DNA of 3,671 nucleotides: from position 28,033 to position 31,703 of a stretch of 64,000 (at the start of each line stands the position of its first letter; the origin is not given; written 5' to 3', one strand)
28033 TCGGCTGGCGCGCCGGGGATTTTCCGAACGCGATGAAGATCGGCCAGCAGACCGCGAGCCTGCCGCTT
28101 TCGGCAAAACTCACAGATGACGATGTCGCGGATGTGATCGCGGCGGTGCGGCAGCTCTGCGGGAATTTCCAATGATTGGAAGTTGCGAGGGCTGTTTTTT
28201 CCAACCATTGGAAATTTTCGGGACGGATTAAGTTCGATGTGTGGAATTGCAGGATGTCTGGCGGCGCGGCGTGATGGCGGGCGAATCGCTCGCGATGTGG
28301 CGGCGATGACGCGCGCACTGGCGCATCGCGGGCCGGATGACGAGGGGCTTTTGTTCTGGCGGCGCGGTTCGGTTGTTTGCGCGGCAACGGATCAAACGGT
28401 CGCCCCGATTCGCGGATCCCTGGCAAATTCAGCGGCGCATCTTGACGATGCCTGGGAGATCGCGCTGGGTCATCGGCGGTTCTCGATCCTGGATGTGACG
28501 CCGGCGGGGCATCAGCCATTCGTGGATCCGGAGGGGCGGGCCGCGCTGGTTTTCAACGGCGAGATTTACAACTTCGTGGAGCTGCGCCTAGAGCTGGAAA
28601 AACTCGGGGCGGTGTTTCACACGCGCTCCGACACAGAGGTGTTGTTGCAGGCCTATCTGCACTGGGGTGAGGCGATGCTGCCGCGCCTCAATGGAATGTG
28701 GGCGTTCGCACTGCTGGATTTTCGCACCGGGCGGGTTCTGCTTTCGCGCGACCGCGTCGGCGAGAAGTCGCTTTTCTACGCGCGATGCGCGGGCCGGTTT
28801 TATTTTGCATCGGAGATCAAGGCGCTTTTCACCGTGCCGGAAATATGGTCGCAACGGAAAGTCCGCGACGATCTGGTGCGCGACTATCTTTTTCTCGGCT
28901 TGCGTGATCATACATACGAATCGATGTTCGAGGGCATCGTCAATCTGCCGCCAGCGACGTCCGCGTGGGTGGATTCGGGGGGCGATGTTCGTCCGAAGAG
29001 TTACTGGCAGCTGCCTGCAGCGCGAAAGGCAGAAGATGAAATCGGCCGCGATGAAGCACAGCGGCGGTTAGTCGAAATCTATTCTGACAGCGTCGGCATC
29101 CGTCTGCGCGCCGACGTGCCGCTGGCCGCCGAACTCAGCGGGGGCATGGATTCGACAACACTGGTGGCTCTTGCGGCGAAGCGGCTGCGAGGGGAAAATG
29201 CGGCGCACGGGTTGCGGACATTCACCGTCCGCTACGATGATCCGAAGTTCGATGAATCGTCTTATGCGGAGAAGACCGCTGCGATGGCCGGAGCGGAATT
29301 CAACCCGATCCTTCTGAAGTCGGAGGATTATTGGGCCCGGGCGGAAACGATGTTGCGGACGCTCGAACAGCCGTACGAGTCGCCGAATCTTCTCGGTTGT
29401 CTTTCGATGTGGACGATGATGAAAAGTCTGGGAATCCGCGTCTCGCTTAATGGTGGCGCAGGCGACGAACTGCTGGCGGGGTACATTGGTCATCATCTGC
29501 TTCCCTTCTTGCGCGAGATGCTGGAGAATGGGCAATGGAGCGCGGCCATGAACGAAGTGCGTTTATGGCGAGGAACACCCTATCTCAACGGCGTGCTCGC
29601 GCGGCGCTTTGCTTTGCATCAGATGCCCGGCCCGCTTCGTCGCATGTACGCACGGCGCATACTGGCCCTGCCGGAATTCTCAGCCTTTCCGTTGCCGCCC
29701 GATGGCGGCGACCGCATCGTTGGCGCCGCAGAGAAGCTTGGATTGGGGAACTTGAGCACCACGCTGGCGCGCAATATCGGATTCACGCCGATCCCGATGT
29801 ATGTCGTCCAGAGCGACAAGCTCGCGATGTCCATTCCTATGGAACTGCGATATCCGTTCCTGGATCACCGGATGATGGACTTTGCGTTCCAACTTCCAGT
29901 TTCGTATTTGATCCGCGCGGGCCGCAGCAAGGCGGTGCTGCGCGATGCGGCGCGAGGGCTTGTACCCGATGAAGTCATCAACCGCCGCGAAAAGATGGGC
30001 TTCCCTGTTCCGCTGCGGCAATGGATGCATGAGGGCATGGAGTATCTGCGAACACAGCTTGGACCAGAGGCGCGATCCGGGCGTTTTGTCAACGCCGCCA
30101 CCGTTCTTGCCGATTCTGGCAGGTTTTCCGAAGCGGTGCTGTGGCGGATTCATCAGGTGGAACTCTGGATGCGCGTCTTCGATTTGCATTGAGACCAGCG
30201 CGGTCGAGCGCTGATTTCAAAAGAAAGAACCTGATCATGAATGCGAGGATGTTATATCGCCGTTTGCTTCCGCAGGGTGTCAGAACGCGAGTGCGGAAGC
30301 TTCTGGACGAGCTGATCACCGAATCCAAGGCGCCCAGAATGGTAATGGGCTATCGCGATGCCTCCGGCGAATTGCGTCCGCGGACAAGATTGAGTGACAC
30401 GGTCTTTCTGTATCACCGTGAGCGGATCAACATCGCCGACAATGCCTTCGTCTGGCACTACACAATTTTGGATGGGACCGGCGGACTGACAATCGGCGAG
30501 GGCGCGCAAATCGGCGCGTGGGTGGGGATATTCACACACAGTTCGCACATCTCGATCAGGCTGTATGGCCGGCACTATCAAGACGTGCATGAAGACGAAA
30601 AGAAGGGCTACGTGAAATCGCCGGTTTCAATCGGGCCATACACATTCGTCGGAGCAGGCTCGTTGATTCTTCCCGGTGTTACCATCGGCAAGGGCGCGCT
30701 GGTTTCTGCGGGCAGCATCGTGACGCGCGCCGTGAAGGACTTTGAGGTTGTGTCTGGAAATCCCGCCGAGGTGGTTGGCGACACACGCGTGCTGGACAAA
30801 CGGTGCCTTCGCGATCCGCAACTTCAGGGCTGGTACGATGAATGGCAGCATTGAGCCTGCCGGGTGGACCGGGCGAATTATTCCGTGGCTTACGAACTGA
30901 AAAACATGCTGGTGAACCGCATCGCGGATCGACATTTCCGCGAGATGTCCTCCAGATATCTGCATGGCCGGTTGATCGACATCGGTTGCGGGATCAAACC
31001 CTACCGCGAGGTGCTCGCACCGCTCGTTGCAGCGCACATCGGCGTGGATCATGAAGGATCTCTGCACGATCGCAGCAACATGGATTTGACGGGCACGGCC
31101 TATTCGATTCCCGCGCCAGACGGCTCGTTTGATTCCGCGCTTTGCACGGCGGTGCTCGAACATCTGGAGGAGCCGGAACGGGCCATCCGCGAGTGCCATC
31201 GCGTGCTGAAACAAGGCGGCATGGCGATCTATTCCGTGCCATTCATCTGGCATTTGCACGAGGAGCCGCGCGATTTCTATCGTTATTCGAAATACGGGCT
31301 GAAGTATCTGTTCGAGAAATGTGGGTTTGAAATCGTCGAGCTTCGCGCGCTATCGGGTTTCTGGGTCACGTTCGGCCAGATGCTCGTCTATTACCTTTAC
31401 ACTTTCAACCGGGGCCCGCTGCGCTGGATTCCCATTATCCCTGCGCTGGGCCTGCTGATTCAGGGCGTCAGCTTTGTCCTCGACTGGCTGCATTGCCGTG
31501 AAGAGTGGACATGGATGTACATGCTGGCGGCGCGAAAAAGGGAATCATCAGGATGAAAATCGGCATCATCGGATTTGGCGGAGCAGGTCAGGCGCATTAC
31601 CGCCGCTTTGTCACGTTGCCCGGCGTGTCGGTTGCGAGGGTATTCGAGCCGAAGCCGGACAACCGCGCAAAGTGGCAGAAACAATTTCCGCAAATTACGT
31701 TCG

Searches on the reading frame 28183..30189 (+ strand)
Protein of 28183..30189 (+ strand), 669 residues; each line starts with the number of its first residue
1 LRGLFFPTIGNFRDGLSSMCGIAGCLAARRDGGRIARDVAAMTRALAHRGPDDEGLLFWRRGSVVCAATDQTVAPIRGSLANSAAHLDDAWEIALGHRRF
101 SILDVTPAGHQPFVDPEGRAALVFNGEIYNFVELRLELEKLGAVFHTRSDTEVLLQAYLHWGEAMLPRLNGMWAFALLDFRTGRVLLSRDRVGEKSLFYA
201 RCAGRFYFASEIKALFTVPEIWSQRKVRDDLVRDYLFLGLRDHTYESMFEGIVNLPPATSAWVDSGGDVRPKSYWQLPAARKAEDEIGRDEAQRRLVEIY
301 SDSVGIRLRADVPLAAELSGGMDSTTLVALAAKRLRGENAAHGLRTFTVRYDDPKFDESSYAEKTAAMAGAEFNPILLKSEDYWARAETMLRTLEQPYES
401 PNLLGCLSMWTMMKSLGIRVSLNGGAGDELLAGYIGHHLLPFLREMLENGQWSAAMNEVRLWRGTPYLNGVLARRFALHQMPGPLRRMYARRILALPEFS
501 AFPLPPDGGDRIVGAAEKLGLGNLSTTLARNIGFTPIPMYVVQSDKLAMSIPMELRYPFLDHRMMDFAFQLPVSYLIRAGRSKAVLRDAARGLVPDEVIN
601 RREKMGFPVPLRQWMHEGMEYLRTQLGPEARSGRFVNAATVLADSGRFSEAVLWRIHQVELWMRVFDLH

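Call 12: search_protein_families(library=pfam, proteins=[window:28183-30189:+], max_evalue=0.001)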
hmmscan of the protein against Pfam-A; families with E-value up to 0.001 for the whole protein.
window:28183-30189:+ (669 aa): 3 families
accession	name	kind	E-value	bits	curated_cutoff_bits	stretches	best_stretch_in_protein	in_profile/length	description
PF00733.27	Asn_synthase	-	5.1e-58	197.8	21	1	301-663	7-353/354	Asparagine synthase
PF13537.11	GATase_7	-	1.6e-41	141.6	25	1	97-216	1-122/123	Glutamine amidotransferase domain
PF13522.11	GATase_6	-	9.2e-40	136.1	27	1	92-211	11-130/130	Glutamine amidotransferase domain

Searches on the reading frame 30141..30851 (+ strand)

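Call 12: search_protein_families(library=pfam, proteins=[window:30141-30851:+], max_evalue=0.001)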
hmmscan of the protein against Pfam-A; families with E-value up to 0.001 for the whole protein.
window:30141-30851:+ (237 aa): 2 families
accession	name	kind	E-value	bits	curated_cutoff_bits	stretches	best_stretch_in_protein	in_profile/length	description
PF00132.30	Hexapep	-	5e-11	42.2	27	1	162-196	2-36/36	Bacterial transferase hexapeptide (six repeats)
PF14602.12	Hexapep_2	-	2.5e-08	33.9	27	1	161-196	1-34/34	Hexapeptide repeat of succinyl-transferase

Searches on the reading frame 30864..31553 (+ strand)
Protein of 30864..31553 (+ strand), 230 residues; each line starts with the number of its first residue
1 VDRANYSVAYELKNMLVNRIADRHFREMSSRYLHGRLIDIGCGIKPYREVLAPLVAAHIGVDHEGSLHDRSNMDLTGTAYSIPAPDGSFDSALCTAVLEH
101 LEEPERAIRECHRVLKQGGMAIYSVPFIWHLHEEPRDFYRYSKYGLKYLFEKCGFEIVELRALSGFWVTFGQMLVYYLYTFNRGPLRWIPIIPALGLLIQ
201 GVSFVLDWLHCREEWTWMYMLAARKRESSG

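Call 12: search_protein_families(library=pfam, proteins=[window:30864-31553:+], max_evalue=0.001)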
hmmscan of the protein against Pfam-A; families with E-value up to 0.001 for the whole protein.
window:30864-31553:+ (230 aa): 5 families
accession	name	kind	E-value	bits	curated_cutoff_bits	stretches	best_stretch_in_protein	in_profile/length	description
PF08241.18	Methyltransf_11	-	5.8e-17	62.6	21.2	1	38-122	1-94/95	Methyltransferase domain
PF13489.12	Methyltransf_23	-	6.7e-12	45.9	27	1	33-159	22-163/164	Methyltransferase domain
PF13649.12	Methyltransf_25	-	2.5e-08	35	27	1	39-119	3-97/97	Methyltransferase domain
PF08242.18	Methyltransf_12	-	1.1e-07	32.9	30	1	70-120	46-97/98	Methyltransferase domain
PF13847.12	Methyltransf_31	-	0.00015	21.9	27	0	82-124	66-110/145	Methyltransferase domain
